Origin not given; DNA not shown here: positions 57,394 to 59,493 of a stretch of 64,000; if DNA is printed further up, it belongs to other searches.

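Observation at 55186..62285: CDP-3,6-dideoxyhexose pathway core (ddhA, ddhB-like, E1 dehydratase) combined with an acetolactate-synthase-like TPP enzyme and an aspartate-aminotransferase-fold aminotransferase: candidate pathway to a branched and/or aminated dideoxy sugar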

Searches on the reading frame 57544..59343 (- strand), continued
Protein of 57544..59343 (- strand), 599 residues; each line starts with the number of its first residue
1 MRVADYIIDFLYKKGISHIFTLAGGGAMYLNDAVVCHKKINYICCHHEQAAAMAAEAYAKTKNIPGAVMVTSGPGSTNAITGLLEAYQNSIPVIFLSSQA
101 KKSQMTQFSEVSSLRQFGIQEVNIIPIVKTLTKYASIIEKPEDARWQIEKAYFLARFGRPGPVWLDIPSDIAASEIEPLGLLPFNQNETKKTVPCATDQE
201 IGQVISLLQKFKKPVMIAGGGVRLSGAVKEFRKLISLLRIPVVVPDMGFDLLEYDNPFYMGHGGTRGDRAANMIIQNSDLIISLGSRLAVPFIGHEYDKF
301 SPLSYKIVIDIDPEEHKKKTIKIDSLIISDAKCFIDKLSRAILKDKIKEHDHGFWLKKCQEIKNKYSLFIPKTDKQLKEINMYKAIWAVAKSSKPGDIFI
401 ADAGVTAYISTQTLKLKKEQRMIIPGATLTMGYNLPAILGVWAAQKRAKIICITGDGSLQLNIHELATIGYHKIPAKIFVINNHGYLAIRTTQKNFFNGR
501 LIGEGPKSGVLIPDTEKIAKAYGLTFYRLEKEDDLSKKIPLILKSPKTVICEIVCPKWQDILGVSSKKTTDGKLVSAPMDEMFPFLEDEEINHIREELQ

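Call 23: find_encoding_contigs(protein=P0107, flank=10000, max_places=1)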
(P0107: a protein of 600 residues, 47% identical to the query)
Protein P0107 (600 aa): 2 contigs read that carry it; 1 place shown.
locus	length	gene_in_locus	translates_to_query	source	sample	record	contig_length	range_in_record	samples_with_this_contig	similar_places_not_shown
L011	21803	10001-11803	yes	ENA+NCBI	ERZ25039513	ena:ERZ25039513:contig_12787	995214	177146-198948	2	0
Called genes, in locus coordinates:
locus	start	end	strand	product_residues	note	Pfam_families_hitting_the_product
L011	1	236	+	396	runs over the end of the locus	PF01053:Cys_Met_Meta_PP, PF01041:DegT_DnrJ_EryC1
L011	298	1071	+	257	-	PF08241:Methyltransf_11 (weak), PF03269:DUF268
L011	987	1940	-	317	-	PF00535:Glycos_transf_2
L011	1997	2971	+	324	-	PF00106:adh_short (weak), PF01073:3Beta_HSD, PF01370:Epimerase, PF02719:Polysacc_synt_2 (faint), PF05368:NmrA, PF16363:GDP_Man_Dehyd, PF07993:NAD_binding_4, PF13460:NAD_binding_10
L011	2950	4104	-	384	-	PF00534:Glycos_transf_1, PF13692:Glyco_trans_1_4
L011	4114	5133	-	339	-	PF00535:Glycos_transf_2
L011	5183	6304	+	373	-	-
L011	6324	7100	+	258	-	PF00483:NTP_transferase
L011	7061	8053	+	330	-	PF01073:3Beta_HSD, PF01370:Epimerase, PF02719:Polysacc_synt_2, PF04321:RmlD_sub_bind, PF05368:NmrA (weak), PF07993:NAD_binding_4, PF16363:GDP_Man_Dehyd, PF13460:NAD_binding_10 (weak)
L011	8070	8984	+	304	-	PF01118:Semialdhyde_dh, PF09290:AcetDehyd-dimer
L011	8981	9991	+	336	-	PF00682:HMGL-like, PF07836:DmpG_comm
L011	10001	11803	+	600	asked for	PF02776:TPP_enzyme_N, PF00205:TPP_enzyme_M, PF02775:TPP_enzyme_C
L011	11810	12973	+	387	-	PF00155:Aminotran_1_2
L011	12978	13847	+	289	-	PF01370:Epimerase, PF04321:RmlD_sub_bind, PF16363:GDP_Man_Dehyd (faint)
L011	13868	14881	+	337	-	PF00535:Glycos_transf_2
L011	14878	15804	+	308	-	PF00535:Glycos_transf_2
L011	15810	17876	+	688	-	PF09586:YfhO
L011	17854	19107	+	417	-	PF01041:DegT_DnrJ_EryC1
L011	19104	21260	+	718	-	PF11847:GT-C_AftD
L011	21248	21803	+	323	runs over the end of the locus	-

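Call 27: find_related_loci(query=A1, collection=metagenome_contigs, flank=10000)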
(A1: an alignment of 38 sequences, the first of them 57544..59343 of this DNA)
Query A1 (599 aa) in metagenome_contigs; peptide patterns used: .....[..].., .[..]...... (x = any residue, [..] = any of these).
600 stretches matched a pattern (row limit reached: there are more); 556 encode a relative of the query (tblastn E <= 1e-3); the best 80 are kept; 80 distinct loci.
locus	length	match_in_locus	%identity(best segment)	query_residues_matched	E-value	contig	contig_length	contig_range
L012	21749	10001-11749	63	2-590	0e+0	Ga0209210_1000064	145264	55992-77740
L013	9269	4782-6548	65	1-599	0e+0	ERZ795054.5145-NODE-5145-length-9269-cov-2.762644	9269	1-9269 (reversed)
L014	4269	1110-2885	60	2-599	0e+0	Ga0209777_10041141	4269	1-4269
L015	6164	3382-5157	62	1-598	0e+0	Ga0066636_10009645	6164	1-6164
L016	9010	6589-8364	59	2-599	0e+0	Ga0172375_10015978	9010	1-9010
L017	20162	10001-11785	50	1-599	0e+0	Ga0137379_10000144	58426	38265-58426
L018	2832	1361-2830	61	1-496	0e+0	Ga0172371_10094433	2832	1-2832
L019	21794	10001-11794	49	1-599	0e+0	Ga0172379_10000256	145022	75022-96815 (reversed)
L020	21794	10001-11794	48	1-599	0e+0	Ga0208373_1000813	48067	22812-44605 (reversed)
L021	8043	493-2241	45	1-592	5e-168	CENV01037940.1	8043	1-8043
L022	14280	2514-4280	45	1-593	2e-165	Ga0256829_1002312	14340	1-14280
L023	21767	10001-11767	44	1-591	2e-164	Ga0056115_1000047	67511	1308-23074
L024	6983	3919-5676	45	1-591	4e-165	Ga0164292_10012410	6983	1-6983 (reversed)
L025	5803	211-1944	46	2-590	2e-166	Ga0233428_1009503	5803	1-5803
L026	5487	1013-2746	45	2-590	2e-166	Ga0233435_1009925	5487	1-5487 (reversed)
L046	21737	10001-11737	44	2-591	8e-159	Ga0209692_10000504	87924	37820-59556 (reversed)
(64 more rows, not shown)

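Call 35: search_protein_families(library=pfam, proteins=[L046:4592-5590:+], max_evalue=0.00001)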
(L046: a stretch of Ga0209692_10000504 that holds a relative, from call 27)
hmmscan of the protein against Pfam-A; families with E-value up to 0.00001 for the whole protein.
L046:4592-5590:+ (333 aa): 3 families
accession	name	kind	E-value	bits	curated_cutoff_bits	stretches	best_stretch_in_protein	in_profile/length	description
PF00111.32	Fer2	-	5.3e-16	58.8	21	1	9-84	2-76/77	2Fe-2S iron-sulfur cluster binding domain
PF00175.26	NAD_binding_1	-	7.9e-16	59.1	22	1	210-311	1-108/109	Oxidoreductase NAD-binding domain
PF00970.30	FAD_binding_6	-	3.7e-15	56.5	21.1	1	108-199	2-97/99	Oxidoreductase FAD-binding domain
